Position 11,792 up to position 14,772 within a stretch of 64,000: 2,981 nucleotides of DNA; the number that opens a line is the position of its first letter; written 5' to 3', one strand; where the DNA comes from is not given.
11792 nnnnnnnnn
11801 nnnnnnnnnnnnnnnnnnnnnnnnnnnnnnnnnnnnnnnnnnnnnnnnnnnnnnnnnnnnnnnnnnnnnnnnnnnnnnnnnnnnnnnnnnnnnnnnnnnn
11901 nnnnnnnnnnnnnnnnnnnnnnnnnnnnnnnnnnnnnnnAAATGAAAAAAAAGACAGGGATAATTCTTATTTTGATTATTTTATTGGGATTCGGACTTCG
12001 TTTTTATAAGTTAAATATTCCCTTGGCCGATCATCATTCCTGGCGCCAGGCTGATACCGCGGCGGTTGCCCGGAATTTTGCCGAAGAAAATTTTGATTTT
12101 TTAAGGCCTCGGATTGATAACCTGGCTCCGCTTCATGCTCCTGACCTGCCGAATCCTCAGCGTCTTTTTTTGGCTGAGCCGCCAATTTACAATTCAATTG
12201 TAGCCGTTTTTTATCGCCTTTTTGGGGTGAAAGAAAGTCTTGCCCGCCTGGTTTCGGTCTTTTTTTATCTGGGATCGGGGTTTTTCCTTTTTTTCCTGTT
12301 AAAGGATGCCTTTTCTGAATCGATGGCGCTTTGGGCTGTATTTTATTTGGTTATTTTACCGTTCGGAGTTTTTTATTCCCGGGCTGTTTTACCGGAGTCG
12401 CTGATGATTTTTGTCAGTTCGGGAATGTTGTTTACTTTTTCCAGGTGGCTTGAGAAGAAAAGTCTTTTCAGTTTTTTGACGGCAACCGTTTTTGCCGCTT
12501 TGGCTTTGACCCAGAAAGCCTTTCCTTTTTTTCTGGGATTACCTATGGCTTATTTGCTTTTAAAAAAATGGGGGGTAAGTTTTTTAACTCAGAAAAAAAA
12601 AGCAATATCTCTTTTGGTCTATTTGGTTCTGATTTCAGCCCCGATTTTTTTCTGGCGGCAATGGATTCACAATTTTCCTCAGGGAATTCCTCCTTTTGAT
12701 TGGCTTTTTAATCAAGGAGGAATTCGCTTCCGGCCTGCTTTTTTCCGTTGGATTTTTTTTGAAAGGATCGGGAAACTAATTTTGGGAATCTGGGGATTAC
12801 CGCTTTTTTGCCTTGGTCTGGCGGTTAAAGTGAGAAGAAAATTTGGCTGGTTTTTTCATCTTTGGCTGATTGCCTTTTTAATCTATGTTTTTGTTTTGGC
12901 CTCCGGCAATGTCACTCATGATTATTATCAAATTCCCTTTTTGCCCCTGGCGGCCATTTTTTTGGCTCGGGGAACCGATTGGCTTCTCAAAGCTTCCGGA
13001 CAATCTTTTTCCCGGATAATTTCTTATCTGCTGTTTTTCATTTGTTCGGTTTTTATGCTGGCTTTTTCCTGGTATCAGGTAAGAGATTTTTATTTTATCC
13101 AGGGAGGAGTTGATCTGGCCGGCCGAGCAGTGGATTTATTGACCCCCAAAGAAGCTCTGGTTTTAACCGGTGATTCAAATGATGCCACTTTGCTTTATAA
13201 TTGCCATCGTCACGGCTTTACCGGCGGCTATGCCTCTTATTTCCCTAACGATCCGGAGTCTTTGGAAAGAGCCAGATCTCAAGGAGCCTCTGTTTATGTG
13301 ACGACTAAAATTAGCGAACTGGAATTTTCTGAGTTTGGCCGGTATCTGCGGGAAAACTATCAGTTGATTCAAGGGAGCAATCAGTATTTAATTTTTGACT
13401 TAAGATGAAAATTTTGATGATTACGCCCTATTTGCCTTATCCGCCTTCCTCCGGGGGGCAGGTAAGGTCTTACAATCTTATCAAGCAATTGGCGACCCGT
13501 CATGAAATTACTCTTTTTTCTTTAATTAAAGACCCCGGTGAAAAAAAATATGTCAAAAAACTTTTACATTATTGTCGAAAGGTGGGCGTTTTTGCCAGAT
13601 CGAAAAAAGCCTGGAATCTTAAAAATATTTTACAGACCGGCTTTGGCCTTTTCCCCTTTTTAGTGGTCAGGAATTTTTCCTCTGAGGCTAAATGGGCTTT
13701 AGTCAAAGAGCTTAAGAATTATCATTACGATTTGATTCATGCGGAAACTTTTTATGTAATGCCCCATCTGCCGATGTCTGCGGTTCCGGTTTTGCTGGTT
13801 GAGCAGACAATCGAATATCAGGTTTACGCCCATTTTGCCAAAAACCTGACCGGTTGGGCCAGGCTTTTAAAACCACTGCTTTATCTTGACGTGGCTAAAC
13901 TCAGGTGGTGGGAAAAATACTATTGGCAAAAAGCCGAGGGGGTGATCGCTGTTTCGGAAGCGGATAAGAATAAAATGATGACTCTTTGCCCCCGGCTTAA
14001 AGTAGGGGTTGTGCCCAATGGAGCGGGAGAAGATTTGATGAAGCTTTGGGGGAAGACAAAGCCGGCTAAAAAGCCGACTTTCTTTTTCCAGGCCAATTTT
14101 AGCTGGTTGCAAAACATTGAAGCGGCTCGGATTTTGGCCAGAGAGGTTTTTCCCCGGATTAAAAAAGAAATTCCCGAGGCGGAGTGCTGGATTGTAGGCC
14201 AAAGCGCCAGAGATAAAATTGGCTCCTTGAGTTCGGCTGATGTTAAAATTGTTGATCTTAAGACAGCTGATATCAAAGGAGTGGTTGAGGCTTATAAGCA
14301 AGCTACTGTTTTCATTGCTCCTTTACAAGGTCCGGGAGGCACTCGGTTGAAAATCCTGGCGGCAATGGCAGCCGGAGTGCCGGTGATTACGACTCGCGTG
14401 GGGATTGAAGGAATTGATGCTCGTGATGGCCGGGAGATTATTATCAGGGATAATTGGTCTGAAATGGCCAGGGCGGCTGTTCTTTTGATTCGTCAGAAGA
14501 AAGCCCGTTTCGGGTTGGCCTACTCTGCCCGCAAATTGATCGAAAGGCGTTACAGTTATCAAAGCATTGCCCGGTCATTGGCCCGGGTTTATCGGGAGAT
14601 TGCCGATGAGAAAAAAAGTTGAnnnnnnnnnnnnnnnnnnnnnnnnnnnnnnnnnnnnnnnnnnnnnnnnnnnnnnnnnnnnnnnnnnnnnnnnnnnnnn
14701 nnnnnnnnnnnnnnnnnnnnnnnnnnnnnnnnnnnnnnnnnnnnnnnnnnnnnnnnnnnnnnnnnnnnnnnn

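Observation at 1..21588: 21-kb glycosylation supercluster encoding a complete lipid-linked mannose pathway with four to five GT-C transferases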

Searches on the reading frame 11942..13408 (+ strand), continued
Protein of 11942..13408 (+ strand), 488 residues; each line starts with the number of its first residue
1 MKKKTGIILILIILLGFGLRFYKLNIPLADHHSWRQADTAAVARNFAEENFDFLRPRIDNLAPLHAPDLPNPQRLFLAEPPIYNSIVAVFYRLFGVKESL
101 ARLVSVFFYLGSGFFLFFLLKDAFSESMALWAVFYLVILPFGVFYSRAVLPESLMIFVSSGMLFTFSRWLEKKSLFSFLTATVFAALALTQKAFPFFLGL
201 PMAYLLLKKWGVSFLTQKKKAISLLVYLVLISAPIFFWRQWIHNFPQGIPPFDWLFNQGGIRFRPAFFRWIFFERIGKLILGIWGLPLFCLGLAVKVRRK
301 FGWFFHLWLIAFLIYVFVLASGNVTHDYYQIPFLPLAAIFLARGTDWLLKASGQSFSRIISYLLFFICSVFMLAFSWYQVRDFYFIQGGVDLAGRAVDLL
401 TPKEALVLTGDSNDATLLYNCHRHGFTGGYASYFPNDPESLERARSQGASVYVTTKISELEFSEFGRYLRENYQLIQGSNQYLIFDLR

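Call 39: fold_search(model_id=the predicted structure, library=pdb)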
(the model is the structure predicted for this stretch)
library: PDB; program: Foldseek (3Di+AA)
matches with E <= 10: 221; with E <= 0.001: 26
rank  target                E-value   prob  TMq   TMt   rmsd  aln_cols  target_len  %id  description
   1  5f15                  7.7e-11  1.00  0.63  0.58   8.2       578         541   13  Crystal Structure of ArnT from Cupriavidus metallidurans bound to Undecaprenyl phosphate (released 2016-02-17)
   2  5ezm                  4.9e-10  1.00  0.63  0.58   8.3       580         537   14  Crystal Structure of ArnT from Cupriavidus metallidurans in the apo state (released 2016-02-17)
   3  6s7o_A                1.1e-08  1.00  0.57  0.45  10.2       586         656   13  Cryo-EM structure of human oligosaccharyltransferase complex OST-A (released 2019-12-18)
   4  8pn9_A                1.4e-08  1.00  0.57  0.45  10.1       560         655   12  Structure of human oligosaccharyltransferase OST-A complex bound to NGI-1 (released 2024-05-08)
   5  3waj                  1.4e-08  1.00  0.58  0.38  11.4       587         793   11  Crystal structure of the Archaeoglobus fulgidus oligosaccharyltransferase (O29867_ARCFU) complex with Zn and sulfate (released 2013-10-30)
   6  7oci_F                2.0e-08  1.00  0.60  0.48  11.2       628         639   11  Cryo-EM structure of yeast Ost6p containing oligosaccharyltransferase complex (released 2022-02-16)
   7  5gmy_A                2.1e-08  1.00  0.58  0.36  12.8       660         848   11  Crystal structure of the Archaeoglobus fulgidus oligosaccharyltransferase (O29867_ARCFU) tethered with an acceptor pep (released 2017-02-01)
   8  9n9j_I                2.3e-08  1.00  0.56  0.41  14.6       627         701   11  Structure of a GRP94 folding intermediate engaged with a CCDC134- and FKBP11-bound secretory translocon (released 2025-11-19)
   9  6s7t_A                4.2e-08  1.00  0.55  0.41   8.9       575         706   11  Cryo-EM structure of human oligosaccharyltransferase complex OST-B (released 2019-12-18)
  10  8b6l_I                5.4e-08  1.00  0.55  0.42  15.1       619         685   13  Subtomogram average of the human Sec61-TRAP-OSTA-translocon (released 2022-12-07)
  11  6ezn_F                6.2e-08  1.00  0.57  0.45  11.2       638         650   12  Cryo-EM structure of the yeast oligosaccharyltransferase (OST) complex (released 2018-01-17)
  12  3wak                  6.4e-08  1.00  0.59  0.36  11.1       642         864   12  Crystal structure of the Archaeoglobus fulgidus oligosaccharyltransferase (O29867_ARCFU) in the apo form (released 2013-10-30)
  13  6c26_A                6.7e-08  1.00  0.52  0.42  12.8       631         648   12  The Cryo-EM structure of a eukaryotic oligosaccharyl transferase complex (released 2018-01-31)
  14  9s6t_A                1.3e-07  1.00  0.56  0.57   7.3       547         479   13  Ternary cryo-EM structure of chicken ALG12 with Dol25-PP-GlcNAc2Man7, Dol25-P-Man, and Fab (released 2026-03-18)
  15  8age_A                1.3e-07  1.00  0.62  0.49  10.4       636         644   12  Structure of yeast oligosaccharylransferase complex with acceptor peptide bound (released 2022-12-07)
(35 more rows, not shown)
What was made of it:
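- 11942..13408 (+): GTC4: core ArnT-fold GT-C transferase. Best Foldseek match is ArnT 5f15, E 7.7e-11, TM 0.63/0.58 (call 39).
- On GT-C superfamily (ArnT/PMT/STT3-like, GT-C_A): Foldseek top matches are ArnT (E 7.7e-11, TM 0.63), then STT3/AglB/PglB, ALG12/9, AftA and Pmt4 (call 39).
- On Protein O-mannosyltransferase (GT39, PMT): For GTC4, Pmt4 ranks 26th, behind ArnT, OST, ALG and AftA (call 39).
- Closest known: Mycobacterial/actinobacterial PPM-dependent systems. Different: The GTC4 fold is nearer ArnT, STT3 and ALG than Pmt4 or PimE (call 39).
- The GTC4 fold ranks ArnT, STT3 and ALG above Pmt4 (call 39).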

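Call 58: find_homologous_proteins(query=L041:2592-3527:+, max_evalue=1e-10)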
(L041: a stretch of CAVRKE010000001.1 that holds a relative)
Query L041:2592-3527:+ (312 aa): 7983 proteins with E <= 1e-10 among 8000 candidates; the best 120 are listed.
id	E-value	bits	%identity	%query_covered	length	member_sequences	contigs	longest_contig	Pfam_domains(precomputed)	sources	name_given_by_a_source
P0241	1.5e-201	686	100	99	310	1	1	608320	PF10111.15,PF00535.33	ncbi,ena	-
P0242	6.4e-174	595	85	99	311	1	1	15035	PF10111.15,PF00535.33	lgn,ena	-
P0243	5.7e-166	569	80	99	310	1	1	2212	PF13641.13,PF00535.33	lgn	-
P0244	6.1e-166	569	82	99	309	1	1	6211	PF13641.13,PF00535.33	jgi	jgi:glycosyltransferase involved in cell wall biosynthesis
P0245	1.2e-165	568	81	99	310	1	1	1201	PF10111.15,PF00535.33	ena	-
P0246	2.9e-165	567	82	99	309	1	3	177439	PF10111.15,PF00535.33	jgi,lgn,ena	jgi:glycosyltransferase involved in cell wall biosynthesis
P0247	3.9e-165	566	81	99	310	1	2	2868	PF10111.15,PF00535.33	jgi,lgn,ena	jgi:glycosyltransferase involved in cell wall biosynthesis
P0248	1.6e-164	564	81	99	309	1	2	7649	PF13641.13,PF00535.33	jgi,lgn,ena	jgi:glycosyltransferase involved in cell wall biosynthesis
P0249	2.7e-164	563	80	99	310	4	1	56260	PF13641.13,PF00535.33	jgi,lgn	jgi:glycosyltransferase involved in cell wall biosynthesis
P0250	4.0e-164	563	80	99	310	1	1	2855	PF13641.13,PF00535.33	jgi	jgi:glycosyltransferase involved in cell wall biosynthesis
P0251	6.2e-164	562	80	99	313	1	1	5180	PF10111.15,PF13641.13,PF00535.33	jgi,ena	-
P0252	7.5e-164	562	80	99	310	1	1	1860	PF10111.15,PF13641.13,PF00535.33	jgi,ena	-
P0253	1.3e-163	561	80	99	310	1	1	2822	PF10111.15,PF00535.33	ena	-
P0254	2.4e-162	557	79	99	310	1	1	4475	PF10111.15,PF00535.33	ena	-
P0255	6.6e-162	556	78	99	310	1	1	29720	PF10111.15,PF00535.33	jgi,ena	-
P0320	3.0e-145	501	69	99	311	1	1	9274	PF10111.15,PF00535.33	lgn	-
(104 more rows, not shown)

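Call 59: find_encoding_contigs(protein=P0320, flank=10000, max_places=3)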
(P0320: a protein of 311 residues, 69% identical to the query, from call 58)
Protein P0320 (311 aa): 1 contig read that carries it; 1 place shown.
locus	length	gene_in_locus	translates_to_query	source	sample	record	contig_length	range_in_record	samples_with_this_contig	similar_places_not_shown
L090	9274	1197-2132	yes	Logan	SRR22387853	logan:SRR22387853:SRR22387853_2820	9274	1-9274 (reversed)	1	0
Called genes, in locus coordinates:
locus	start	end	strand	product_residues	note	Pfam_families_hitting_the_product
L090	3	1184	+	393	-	?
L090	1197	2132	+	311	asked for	PF00535:Glycos_transf_2, PF10111:Glyco_tranf_2_2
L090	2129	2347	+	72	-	-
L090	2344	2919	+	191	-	PF13439:Glyco_transf_4 (weak)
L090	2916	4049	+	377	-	PF13439:Glyco_transf_4, PF20706:GT4-conflict (weak), PF00534:Glycos_transf_1, PF13692:Glyco_trans_1_4, PF13524:Glyco_trans_1_2 (weak)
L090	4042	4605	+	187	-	PF25087:GMPPB_C (faint), PF00132:Hexapep, PF14602:Hexapep_2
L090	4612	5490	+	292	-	PF00535:Glycos_transf_2, PF10111:Glyco_tranf_2_2, PF13641:Glyco_tranf_2_3, PF13712:Glyco_tranf_2_5 (faint), PF13632:Glyco_trans_2_3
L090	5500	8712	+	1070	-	-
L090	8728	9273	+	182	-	?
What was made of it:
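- Tried and rejected: That looked like linkage, but the contigs come from different samples (call 59).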

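Call 76: search_protein_families(library=pfam, proteins=[L041:875-2437:+], max_evalue=0.01)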
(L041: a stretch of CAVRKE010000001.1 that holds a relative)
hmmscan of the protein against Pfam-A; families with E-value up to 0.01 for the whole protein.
L041:875-2437:+ (521 aa): 0 families

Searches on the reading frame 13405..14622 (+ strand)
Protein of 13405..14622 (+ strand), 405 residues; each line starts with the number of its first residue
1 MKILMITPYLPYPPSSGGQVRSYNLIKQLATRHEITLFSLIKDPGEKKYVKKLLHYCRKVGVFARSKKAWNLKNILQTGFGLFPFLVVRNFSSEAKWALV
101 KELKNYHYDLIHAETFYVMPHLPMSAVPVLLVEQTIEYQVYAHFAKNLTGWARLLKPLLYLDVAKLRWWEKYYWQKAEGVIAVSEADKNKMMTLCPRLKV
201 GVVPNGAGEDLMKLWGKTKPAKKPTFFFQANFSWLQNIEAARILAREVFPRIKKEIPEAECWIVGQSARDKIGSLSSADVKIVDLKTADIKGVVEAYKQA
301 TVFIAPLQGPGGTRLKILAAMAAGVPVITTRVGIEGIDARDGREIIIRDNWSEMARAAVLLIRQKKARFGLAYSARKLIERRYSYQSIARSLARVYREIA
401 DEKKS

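Call 5: search_protein_families(library=pfam, proteins=[window:13405-14622:+], max_evalue=0.01)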
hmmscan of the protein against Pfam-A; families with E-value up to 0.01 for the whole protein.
window:13405-14622:+ (405 aa): 5 families
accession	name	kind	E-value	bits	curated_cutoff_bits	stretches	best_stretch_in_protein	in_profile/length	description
PF13692.12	Glyco_trans_1_4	-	1.6e-18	67.7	27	1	224-363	2-141/142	Glycosyl transferases group 1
PF13439.12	Glyco_transf_4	-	2.8e-12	47.4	28.5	1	17-206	3-165/170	Glycosyltransferase Family 4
PF00534.26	Glycos_transf_1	-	8.1e-08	32.4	26.4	1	218-377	10-171/172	Glycosyl transferases group 1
PF13579.12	Glyco_trans_4_4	-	7.4e-06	26.8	29.7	1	17-206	2-158/158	Glycosyl transferase 4-like domain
PF13524.12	Glyco_trans_1_2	-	2.1e-05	25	25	1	281-392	28-142/144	Glycosyl transferase-like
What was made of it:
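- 13405..14622 (+): GT4c glycosyltransferase. Glyco_trans_1_4 67.7 bits (call 5).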
